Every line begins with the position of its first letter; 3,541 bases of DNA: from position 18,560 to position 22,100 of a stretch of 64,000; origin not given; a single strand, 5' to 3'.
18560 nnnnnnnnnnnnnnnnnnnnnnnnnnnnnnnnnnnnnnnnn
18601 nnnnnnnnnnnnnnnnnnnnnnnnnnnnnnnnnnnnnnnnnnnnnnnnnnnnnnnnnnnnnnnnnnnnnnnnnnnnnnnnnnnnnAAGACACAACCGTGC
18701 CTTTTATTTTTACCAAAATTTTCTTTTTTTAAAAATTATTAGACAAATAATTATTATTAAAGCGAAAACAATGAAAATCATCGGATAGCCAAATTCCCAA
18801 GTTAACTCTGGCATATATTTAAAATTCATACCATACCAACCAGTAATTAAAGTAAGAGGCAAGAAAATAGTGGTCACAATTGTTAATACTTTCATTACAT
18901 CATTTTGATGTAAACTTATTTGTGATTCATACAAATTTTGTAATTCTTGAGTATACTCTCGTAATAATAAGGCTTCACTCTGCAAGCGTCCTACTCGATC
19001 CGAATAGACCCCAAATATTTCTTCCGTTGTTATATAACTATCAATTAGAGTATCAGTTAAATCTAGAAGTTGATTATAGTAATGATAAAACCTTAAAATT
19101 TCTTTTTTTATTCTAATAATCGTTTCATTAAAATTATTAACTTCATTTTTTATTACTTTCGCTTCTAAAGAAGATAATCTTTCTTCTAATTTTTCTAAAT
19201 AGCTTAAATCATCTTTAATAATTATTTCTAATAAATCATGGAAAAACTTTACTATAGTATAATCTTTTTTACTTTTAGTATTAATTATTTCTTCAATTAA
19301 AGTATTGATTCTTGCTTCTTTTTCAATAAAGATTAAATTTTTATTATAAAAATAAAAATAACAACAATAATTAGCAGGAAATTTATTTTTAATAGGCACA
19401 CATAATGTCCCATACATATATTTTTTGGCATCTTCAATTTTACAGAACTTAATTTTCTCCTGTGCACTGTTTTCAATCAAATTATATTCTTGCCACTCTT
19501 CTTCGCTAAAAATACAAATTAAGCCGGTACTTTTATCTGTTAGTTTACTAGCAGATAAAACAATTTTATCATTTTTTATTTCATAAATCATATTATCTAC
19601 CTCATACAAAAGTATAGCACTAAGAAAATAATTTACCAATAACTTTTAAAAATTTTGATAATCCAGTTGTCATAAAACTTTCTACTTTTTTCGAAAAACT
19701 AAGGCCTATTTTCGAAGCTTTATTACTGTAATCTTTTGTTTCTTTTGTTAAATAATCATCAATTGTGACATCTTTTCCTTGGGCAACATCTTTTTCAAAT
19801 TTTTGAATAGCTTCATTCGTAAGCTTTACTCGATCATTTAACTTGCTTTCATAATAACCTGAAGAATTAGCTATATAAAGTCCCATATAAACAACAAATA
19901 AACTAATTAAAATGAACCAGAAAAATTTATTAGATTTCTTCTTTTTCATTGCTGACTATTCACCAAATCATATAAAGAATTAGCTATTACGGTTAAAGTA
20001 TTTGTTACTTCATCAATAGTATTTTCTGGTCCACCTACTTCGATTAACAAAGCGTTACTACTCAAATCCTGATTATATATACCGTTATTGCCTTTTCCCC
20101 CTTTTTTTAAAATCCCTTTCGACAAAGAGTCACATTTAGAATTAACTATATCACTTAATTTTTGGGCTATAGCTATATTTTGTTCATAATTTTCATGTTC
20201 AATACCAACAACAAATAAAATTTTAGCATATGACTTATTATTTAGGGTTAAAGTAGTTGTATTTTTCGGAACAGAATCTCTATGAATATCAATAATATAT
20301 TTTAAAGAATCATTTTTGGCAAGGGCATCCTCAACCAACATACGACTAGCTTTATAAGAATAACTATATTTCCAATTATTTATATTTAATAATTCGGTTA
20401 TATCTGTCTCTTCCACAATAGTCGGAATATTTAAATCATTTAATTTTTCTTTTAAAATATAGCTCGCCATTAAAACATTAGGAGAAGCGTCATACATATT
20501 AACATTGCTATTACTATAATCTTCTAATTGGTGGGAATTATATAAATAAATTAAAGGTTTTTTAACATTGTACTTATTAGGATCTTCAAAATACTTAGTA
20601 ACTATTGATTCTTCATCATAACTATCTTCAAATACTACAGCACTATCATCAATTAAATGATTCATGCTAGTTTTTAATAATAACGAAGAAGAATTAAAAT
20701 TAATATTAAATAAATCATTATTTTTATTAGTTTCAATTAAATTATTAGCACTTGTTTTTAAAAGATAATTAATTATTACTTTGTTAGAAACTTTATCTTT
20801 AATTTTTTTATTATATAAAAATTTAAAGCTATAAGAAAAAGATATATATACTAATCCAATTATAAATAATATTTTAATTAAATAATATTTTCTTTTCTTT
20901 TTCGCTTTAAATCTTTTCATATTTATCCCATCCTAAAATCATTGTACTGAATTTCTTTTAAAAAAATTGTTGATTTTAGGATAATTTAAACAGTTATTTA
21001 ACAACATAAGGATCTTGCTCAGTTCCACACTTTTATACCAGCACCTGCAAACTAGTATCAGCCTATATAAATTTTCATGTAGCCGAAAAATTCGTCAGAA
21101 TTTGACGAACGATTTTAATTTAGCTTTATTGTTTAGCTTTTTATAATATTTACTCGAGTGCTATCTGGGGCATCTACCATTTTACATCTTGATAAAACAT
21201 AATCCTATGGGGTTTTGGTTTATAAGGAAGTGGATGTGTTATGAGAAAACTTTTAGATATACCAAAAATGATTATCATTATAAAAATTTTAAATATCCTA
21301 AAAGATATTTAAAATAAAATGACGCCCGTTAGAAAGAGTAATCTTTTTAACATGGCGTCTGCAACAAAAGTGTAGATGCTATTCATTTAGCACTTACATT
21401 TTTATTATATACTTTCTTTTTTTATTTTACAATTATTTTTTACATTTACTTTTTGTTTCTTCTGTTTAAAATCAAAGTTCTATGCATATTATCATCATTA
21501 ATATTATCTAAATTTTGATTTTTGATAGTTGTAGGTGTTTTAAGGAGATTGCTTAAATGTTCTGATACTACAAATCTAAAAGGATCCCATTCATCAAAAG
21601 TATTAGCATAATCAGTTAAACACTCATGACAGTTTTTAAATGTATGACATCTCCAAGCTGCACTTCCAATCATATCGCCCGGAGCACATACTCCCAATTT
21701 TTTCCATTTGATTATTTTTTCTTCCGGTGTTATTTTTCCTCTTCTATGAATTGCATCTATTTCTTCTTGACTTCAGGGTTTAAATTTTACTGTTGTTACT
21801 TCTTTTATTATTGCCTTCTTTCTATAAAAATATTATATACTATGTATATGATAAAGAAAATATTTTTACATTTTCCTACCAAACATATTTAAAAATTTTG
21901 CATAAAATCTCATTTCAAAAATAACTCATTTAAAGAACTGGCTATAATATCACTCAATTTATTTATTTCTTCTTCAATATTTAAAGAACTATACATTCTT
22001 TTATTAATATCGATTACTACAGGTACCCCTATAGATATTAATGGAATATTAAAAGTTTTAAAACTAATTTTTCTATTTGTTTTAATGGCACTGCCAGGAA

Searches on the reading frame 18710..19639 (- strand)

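Call 82: search_protein_families(library=pfam, proteins=[window:18710-19639:-], max_evalue=0.00001)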
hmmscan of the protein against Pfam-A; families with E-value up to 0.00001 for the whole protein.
window:18710-19639:- (309 aa): 1 family
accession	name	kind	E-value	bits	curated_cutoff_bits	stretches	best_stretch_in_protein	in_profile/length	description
PF01544.23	CorA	-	3.4e-44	151.8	27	1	58-304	33-291/292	CorA-like Mg2+ transporter protein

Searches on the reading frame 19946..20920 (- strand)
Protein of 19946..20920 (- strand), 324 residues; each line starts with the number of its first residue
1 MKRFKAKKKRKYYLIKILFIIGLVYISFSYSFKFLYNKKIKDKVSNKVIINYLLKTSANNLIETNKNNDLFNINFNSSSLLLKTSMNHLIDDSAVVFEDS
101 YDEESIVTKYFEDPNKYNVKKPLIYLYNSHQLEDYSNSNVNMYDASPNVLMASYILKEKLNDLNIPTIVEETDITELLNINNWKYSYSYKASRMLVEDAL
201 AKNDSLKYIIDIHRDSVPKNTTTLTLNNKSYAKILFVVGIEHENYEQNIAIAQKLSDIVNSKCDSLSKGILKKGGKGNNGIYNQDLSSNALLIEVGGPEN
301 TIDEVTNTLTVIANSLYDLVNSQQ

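Call 82: search_protein_families(library=pfam, proteins=[window:19946-20920:-], max_evalue=0.00001)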
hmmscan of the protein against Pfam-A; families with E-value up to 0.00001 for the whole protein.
window:19946-20920:- (324 aa): 1 family
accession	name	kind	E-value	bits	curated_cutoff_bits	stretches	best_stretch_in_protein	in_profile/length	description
PF07454.18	SpoIIP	-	7.3e-53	180.2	24.4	1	62-315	17-267/269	Stage II sporulation protein P (SpoIIP)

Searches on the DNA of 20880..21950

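Call 83: search_rna_families(source=window, start=20880, end=21950, threshold=evalue, max_evalue=1)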
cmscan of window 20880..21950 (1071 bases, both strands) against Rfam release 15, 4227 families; matches with E-value up to 1: 1.
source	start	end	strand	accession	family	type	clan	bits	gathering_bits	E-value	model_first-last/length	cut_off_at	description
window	20922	20990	-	RF03722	MIR4378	Gene; miRNA;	-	21.1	90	0.54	1-91/91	no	MIR4378 microRNA precursor family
